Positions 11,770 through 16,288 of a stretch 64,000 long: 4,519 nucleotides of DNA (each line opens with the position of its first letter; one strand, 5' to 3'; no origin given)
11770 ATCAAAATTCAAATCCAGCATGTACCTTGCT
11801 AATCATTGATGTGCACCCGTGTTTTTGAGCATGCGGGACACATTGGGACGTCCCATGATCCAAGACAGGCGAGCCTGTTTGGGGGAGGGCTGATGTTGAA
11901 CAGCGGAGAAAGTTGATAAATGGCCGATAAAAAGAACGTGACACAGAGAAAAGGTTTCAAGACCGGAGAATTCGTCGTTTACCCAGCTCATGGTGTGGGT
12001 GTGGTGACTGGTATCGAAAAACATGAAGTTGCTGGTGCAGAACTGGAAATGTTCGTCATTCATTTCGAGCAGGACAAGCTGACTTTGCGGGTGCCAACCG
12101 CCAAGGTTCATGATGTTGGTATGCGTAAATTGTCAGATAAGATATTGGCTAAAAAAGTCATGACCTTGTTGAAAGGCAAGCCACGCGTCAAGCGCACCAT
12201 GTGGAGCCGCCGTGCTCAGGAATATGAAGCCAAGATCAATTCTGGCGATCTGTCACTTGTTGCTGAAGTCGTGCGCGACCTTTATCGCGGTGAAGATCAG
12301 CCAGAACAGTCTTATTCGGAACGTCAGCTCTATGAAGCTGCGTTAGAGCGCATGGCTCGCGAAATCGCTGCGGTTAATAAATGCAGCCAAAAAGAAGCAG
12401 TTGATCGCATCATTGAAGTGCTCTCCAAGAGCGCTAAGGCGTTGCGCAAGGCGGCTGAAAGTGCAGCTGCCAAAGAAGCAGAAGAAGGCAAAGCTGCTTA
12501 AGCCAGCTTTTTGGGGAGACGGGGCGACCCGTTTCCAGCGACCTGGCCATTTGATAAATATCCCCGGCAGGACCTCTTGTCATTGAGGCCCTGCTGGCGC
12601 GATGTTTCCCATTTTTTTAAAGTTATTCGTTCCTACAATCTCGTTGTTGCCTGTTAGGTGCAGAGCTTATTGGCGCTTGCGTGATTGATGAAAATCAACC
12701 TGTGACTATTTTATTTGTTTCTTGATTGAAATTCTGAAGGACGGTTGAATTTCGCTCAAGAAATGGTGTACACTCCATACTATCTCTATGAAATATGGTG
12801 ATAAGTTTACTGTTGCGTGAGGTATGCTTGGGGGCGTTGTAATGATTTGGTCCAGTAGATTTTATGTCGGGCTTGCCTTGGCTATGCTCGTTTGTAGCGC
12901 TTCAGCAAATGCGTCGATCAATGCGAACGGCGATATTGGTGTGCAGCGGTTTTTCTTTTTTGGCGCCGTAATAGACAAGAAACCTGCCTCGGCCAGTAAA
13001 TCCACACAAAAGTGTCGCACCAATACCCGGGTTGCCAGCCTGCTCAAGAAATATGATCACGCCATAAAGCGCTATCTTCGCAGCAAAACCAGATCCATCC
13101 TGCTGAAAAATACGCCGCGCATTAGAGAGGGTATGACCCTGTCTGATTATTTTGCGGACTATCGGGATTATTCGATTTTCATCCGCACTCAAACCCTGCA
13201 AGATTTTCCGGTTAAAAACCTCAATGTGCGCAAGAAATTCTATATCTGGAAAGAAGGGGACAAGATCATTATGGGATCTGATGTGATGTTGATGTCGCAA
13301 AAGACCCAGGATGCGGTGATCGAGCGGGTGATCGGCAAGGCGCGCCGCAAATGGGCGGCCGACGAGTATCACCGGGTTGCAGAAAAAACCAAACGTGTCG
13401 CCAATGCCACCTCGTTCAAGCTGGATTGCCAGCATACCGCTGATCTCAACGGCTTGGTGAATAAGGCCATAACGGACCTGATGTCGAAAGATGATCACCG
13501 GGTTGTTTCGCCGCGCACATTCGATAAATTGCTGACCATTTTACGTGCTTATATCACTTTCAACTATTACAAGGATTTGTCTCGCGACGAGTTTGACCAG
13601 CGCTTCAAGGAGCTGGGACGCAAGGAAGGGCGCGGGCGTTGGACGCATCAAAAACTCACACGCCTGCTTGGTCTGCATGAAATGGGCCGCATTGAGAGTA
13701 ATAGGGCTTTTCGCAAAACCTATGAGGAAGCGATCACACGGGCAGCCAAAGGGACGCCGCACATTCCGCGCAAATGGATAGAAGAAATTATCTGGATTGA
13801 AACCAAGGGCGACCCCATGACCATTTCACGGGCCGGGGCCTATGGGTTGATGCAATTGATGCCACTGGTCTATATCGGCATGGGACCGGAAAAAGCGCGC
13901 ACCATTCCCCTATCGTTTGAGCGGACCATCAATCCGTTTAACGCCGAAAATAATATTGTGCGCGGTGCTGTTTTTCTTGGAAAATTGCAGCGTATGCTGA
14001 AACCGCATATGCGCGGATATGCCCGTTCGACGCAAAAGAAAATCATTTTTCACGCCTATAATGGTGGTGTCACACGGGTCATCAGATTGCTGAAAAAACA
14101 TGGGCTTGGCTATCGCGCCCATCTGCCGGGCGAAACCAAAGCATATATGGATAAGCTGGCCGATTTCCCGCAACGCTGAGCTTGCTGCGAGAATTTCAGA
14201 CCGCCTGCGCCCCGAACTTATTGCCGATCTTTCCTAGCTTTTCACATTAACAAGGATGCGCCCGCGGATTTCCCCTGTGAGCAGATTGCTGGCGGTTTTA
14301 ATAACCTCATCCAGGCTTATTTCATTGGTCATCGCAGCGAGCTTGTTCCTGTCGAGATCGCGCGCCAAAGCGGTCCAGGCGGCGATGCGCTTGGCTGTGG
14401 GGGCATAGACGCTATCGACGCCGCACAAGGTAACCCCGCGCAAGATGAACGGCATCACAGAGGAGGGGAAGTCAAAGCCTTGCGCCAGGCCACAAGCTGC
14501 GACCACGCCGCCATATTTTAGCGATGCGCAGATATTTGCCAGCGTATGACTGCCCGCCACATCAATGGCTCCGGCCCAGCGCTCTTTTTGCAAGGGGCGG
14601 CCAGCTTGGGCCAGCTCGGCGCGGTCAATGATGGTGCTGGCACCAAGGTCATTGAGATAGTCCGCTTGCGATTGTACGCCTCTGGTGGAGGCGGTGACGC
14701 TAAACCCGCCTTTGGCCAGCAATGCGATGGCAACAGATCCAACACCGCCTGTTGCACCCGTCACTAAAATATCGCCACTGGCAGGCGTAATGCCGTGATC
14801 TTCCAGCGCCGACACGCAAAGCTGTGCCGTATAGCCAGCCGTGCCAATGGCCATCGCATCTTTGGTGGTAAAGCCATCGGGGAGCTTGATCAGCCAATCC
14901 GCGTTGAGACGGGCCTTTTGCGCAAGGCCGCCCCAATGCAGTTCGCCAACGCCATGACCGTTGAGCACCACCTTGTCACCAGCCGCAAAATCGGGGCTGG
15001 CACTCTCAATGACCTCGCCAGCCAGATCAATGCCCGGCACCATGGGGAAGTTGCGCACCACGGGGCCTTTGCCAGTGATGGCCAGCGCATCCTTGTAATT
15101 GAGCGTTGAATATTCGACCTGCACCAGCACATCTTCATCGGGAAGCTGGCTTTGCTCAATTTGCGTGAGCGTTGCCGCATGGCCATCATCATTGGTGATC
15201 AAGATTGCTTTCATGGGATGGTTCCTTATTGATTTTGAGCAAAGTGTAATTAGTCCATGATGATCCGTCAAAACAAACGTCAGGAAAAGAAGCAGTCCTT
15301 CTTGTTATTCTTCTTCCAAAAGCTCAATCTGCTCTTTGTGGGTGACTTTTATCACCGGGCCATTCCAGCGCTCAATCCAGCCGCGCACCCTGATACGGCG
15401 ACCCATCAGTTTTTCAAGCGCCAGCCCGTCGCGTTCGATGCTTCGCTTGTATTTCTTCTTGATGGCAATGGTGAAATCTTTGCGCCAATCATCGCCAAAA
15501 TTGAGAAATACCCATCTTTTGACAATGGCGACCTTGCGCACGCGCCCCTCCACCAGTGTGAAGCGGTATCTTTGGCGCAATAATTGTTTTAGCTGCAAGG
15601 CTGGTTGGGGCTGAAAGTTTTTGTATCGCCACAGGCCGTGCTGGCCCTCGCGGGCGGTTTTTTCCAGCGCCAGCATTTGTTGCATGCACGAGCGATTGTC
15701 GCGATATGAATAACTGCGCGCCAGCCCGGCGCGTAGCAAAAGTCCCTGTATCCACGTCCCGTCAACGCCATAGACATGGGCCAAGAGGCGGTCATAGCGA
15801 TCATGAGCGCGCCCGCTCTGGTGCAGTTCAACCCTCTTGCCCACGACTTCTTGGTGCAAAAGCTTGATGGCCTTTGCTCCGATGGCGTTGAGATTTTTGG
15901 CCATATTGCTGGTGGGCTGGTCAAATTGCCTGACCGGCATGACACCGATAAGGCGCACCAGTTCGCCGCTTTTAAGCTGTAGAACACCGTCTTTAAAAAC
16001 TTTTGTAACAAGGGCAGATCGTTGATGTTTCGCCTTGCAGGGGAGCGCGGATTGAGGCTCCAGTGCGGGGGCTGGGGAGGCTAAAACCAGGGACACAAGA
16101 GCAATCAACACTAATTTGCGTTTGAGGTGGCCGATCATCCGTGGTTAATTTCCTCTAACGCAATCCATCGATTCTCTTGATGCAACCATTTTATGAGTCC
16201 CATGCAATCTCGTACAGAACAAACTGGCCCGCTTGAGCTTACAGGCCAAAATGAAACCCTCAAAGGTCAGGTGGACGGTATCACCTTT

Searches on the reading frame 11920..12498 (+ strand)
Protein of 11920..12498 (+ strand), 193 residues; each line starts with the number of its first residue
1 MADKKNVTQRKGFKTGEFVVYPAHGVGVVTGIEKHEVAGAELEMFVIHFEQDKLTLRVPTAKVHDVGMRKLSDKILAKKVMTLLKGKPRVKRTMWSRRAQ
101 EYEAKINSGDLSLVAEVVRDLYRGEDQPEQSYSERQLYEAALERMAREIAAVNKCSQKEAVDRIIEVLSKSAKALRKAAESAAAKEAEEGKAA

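Call 28: search_protein_families(library=pfam, proteins=[window:11920-12498:+], max_evalue=0.0001)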
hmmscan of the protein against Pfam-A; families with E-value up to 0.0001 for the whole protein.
window:11920-12498:+ (193 aa): 2 families
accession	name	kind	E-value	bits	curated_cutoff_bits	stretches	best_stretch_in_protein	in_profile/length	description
PF21095.3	CarD_C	-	6e-25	87.5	23.1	1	79-163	1-85/87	CarD, C-terminal domain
PF02559.22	CarD_TRCF_RID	-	6.1e-16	58.7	23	1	13-71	1-56/57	CarD-like/TRCF RID domain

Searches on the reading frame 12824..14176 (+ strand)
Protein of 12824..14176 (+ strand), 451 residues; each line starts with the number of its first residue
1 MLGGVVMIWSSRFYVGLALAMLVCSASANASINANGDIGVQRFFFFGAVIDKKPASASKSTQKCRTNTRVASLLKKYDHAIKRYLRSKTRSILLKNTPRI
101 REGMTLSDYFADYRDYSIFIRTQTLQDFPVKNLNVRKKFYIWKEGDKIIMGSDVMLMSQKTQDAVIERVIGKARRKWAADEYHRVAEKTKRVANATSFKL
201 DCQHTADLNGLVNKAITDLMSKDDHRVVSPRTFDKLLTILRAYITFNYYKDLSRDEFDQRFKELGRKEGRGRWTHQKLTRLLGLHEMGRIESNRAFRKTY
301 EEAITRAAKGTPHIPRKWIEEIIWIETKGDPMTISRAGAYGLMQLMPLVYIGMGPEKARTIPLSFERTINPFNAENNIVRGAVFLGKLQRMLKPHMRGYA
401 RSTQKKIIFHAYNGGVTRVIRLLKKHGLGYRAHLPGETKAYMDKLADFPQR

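Call 28: search_protein_families(library=pfam, proteins=[window:12824-14176:+], max_evalue=0.0001)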
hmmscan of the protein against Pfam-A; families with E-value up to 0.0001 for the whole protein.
window:12824-14176:+ (451 aa): 1 family
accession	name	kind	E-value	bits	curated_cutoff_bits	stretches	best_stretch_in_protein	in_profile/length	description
PF01464.25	SLT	-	7.7e-10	38.8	21.3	1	306-425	4-107/117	Transglycosylase SLT domain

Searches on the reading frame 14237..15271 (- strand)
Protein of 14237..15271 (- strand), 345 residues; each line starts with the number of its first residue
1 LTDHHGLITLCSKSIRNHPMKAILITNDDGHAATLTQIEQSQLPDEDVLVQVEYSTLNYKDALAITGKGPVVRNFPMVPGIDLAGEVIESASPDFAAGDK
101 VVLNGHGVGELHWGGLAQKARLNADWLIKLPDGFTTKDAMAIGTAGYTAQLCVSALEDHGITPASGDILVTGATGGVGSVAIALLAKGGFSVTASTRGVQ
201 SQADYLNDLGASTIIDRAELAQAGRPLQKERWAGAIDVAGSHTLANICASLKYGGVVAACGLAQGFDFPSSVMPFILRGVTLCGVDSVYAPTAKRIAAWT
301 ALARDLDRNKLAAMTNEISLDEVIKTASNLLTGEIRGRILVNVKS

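Call 28: search_protein_families(library=pfam, proteins=[window:14237-15271:-], max_evalue=0.0001)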
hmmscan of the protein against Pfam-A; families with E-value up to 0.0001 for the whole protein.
window:14237-15271:- (345 aa): 2 families
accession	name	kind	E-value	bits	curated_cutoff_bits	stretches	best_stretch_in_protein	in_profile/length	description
PF08240.17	ADH_N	-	2.6e-12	47.3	23.5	1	45-132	2-104/104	Alcohol dehydrogenase GroES-like domain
PF00107.32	ADH_zinc_N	-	8.1e-11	42.4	31.8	1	176-289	1-116/129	Zinc-binding dehydrogenase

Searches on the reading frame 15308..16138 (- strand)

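Call 28: search_protein_families(library=pfam, proteins=[window:15308-16138:-], max_evalue=0.0001)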
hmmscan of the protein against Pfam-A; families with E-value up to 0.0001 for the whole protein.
window:15308-16138:- (277 aa): 1 family
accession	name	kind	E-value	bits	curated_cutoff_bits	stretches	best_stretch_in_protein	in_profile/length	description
PF00565.23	SNase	-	1.9e-15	57.7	21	1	73-171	8-106/107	Staphylococcal nuclease homologue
